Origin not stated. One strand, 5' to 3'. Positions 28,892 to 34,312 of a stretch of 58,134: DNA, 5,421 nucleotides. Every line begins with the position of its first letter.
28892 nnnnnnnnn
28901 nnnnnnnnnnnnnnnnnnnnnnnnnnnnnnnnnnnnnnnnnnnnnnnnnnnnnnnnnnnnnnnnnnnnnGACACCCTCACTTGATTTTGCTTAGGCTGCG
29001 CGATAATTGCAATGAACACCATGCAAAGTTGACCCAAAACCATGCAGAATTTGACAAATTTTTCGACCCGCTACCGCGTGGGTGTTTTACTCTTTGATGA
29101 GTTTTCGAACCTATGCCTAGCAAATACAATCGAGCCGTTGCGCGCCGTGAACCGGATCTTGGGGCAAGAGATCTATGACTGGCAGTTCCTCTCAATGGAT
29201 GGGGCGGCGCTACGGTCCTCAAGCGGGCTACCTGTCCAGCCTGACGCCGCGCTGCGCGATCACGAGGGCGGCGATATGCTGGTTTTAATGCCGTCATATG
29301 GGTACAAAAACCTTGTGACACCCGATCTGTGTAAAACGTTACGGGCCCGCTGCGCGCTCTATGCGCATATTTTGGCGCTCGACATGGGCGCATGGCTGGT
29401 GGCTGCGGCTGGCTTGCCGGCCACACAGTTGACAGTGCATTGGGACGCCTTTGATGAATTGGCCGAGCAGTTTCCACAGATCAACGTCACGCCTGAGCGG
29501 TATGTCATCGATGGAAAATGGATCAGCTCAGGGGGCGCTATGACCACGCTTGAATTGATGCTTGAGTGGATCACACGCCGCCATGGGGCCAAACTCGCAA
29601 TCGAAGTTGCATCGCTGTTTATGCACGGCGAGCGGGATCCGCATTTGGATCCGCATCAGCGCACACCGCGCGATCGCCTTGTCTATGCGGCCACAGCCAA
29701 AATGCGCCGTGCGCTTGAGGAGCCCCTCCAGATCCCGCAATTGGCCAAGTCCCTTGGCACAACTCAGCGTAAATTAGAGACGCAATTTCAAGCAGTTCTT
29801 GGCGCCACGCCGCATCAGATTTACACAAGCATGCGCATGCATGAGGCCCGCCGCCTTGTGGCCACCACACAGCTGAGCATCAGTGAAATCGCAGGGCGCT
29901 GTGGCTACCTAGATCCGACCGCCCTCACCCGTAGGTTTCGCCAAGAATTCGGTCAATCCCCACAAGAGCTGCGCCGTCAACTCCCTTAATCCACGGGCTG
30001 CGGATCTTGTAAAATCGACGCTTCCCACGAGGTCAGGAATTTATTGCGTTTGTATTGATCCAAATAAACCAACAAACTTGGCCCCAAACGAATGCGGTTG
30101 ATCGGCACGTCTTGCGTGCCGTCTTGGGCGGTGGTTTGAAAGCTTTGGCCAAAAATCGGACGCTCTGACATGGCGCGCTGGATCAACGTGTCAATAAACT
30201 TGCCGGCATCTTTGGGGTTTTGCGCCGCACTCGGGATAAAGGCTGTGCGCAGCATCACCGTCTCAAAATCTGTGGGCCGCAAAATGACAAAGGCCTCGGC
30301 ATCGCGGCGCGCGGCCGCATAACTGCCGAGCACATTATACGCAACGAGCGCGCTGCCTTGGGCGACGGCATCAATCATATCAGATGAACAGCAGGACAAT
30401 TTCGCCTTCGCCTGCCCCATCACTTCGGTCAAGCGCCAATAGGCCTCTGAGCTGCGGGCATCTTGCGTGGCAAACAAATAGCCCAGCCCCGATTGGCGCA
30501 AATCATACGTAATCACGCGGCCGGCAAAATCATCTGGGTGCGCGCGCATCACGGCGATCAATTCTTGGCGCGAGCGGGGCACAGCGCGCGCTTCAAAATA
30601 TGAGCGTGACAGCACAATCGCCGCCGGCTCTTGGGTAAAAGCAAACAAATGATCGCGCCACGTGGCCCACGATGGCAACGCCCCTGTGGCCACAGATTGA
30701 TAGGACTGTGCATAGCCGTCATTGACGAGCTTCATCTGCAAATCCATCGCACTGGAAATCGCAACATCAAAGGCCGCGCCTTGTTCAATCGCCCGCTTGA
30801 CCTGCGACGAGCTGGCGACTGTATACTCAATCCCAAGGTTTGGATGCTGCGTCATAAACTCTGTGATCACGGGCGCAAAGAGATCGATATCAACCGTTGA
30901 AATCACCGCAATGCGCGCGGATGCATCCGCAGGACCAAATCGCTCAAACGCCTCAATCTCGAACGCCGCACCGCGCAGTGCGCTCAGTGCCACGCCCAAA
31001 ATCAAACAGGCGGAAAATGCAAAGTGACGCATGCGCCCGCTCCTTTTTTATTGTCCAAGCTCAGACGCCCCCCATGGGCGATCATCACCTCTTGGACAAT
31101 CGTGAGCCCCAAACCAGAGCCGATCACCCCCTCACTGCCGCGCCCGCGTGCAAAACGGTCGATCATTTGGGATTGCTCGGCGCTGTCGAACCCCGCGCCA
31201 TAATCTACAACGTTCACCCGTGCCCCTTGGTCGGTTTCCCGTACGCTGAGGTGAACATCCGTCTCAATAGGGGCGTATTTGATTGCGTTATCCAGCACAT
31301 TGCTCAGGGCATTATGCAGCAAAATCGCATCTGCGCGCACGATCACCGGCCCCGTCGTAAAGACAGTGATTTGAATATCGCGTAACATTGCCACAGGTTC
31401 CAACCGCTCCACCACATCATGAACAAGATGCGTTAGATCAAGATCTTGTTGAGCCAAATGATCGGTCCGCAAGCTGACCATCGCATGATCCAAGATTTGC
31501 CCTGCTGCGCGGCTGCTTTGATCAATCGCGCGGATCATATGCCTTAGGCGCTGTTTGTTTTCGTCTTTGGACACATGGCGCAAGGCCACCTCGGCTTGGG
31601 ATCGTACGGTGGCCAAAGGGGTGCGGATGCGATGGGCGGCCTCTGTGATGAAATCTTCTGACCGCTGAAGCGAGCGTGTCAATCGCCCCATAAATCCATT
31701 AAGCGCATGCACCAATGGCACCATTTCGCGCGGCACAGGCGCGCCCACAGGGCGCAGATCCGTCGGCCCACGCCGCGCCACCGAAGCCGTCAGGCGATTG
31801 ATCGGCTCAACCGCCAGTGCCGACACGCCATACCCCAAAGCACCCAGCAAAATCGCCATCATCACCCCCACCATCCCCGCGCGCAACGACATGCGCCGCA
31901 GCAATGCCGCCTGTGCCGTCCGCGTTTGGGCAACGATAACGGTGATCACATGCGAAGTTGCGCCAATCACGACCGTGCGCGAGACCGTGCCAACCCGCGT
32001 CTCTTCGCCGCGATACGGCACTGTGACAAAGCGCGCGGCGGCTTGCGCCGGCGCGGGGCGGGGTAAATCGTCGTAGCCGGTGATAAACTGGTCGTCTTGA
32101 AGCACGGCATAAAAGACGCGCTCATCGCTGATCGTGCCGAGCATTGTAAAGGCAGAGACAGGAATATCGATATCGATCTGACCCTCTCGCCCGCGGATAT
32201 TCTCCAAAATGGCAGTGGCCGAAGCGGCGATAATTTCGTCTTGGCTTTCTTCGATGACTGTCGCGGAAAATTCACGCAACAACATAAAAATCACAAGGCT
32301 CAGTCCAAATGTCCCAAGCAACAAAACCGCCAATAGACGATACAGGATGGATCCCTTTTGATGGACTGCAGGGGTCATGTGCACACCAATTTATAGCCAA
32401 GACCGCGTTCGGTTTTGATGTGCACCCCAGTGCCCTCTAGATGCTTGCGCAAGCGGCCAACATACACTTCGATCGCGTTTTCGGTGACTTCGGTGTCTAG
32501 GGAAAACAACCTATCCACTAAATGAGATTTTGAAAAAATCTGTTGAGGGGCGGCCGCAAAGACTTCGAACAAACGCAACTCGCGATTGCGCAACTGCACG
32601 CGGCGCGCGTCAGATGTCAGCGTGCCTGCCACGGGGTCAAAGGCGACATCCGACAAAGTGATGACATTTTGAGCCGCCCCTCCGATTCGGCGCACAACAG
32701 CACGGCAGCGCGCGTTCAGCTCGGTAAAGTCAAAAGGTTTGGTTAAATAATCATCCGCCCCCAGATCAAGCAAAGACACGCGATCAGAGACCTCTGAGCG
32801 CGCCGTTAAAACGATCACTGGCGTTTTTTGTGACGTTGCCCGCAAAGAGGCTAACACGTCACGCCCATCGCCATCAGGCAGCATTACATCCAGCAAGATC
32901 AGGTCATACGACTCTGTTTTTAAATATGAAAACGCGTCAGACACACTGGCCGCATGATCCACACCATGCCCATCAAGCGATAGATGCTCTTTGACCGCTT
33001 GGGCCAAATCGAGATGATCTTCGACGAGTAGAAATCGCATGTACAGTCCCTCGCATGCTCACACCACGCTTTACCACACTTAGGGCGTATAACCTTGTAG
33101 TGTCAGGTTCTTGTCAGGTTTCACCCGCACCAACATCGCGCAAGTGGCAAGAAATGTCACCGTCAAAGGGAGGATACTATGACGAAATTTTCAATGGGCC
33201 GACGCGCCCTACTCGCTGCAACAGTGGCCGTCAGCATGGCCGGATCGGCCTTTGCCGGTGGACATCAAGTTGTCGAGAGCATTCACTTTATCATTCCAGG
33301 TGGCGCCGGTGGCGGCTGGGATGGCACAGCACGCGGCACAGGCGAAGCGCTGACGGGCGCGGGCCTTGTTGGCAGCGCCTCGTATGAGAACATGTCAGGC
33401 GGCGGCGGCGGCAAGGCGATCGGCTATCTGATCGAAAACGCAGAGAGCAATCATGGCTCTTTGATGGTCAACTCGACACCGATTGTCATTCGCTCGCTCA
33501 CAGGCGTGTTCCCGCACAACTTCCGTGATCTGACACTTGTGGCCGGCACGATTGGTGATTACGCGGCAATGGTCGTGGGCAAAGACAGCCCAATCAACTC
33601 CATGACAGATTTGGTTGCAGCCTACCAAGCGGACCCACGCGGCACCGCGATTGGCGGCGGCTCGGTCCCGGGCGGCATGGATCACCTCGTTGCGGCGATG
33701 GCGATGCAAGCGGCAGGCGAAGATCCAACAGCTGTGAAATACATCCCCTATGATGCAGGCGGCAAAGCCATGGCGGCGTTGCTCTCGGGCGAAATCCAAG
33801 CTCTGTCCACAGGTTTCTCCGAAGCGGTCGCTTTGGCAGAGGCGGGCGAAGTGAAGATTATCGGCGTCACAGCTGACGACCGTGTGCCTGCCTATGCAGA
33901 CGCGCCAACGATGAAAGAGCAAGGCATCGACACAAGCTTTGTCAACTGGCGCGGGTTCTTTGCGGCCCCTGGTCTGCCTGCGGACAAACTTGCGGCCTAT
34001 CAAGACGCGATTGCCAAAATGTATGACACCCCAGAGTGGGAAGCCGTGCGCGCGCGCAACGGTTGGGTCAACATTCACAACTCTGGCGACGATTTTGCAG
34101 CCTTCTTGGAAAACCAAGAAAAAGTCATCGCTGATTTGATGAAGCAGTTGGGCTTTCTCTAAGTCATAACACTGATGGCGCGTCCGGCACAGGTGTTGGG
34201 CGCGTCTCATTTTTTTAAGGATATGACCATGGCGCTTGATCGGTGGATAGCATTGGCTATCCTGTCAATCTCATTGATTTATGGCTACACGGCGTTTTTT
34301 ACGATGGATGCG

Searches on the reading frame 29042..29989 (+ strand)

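Call 62: search_protein_families(library=pfam, proteins=[window:29042-29989:+], max_evalue=0.0001)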
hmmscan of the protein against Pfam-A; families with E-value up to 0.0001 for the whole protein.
window:29042-29989:+ (315 aa): 3 families
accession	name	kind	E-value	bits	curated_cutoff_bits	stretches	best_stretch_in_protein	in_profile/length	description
PF12833.13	HTH_18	-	6.8e-23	81.2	33.6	1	234-313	1-80/80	Helix-turn-helix domain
PF00165.29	HTH_AraC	-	2.8e-12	46.9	26.6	1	275-312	6-42/42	Bacterial regulatory helix-turn-helix proteins, AraC family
PF01965.30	DJ-1_PfpI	-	6.6e-08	33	26.6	1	12-177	2-163/165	DJ-1/PfpI family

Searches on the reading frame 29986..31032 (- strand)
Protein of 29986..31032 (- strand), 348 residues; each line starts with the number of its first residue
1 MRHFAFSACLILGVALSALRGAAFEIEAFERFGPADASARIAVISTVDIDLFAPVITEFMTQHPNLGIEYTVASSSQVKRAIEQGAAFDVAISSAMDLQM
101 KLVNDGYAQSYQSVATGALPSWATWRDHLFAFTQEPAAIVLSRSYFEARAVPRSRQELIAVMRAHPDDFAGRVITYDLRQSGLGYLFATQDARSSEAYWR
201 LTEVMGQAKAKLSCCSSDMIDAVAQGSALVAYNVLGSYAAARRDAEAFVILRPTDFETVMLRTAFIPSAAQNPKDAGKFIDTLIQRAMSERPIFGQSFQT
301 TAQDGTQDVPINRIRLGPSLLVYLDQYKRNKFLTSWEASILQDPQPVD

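Call 62: search_protein_families(library=pfam, proteins=[window:29986-31032:-], max_evalue=0.0001)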
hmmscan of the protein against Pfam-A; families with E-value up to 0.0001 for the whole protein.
window:29986-31032:- (348 aa): 3 families
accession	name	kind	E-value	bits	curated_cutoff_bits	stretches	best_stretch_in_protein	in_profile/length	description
PF01547.30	SBP_bac_1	-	1.6e-09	38.7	26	1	54-284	13-301/307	Bacterial extracellular solute-binding protein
PF13531.11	SBP_bac_11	-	2.1e-09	38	25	1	51-286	12-215/227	Bacterial extracellular solute-binding protein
PF03466.25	LysR_substrate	-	6.2e-06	26.2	28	1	40-93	9-61/209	LysR substrate binding domain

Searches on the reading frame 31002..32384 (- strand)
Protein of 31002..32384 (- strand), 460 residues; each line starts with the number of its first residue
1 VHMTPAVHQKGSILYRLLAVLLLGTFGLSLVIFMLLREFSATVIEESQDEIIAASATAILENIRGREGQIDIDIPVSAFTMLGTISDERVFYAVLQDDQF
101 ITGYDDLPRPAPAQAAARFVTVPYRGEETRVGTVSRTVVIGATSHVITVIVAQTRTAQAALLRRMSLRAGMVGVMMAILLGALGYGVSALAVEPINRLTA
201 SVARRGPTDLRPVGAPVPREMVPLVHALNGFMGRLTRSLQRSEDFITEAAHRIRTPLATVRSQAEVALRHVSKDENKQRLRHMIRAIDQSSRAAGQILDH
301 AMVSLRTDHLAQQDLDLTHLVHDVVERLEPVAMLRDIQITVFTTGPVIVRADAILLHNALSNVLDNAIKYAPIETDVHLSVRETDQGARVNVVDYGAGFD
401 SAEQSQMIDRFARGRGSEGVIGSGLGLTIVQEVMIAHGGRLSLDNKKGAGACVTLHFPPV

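Call 62: search_protein_families(library=pfam, proteins=[window:31002-32384:-], max_evalue=0.0001)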
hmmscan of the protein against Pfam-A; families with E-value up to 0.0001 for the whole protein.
window:31002-32384:- (460 aa): 3 families
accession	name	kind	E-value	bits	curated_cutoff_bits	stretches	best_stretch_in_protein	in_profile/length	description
PF08521.16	2CSK_N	-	2.7e-26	92.7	23.2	1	28-165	4-140/140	Two-component sensor kinase N-terminal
PF02518.31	HATPase_c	-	4.9e-22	78.9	26.4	1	352-458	2-108/111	Histidine kinase-, DNA gyrase B-, and HSP90-like ATPase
PF00512.31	HisKA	-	1.2e-07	32.1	26.9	1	243-299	3-59/66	His Kinase A (phospho-acceptor) domain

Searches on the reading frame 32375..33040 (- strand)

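Call 62: search_protein_families(library=pfam, proteins=[window:32375-33040:-], max_evalue=0.0001)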
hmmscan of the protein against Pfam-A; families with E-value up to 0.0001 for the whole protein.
window:32375-33040:- (221 aa): 2 families
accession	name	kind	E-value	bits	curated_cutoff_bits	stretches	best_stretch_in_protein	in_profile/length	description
PF00072.30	Response_reg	-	1.2e-27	96.7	30.2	1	4-111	2-109/111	Response regulator receiver domain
PF00486.34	Trans_reg_C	-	2e-17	63.5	26.2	1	147-218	3-77/77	Transcriptional regulatory protein, C terminal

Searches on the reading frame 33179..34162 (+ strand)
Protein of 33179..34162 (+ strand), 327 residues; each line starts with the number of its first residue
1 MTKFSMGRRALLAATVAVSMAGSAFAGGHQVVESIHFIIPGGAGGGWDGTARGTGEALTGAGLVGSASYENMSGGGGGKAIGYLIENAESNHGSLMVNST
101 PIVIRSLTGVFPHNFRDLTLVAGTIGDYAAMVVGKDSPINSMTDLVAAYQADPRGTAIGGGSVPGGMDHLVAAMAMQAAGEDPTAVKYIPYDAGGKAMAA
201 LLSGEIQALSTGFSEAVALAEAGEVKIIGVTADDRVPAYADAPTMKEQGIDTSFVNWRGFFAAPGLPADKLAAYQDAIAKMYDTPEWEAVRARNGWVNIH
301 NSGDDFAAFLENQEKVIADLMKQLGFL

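Call 62: search_protein_families(library=pfam, proteins=[window:33179-34162:+], max_evalue=0.0001)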
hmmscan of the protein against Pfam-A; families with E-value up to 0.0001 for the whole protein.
window:33179-34162:+ (327 aa): 1 family
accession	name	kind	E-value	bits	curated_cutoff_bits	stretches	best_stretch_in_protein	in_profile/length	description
PF03401.19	TctC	-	6.4e-24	85.4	27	1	71-325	21-273/274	Tripartite tricarboxylate transporter family receptor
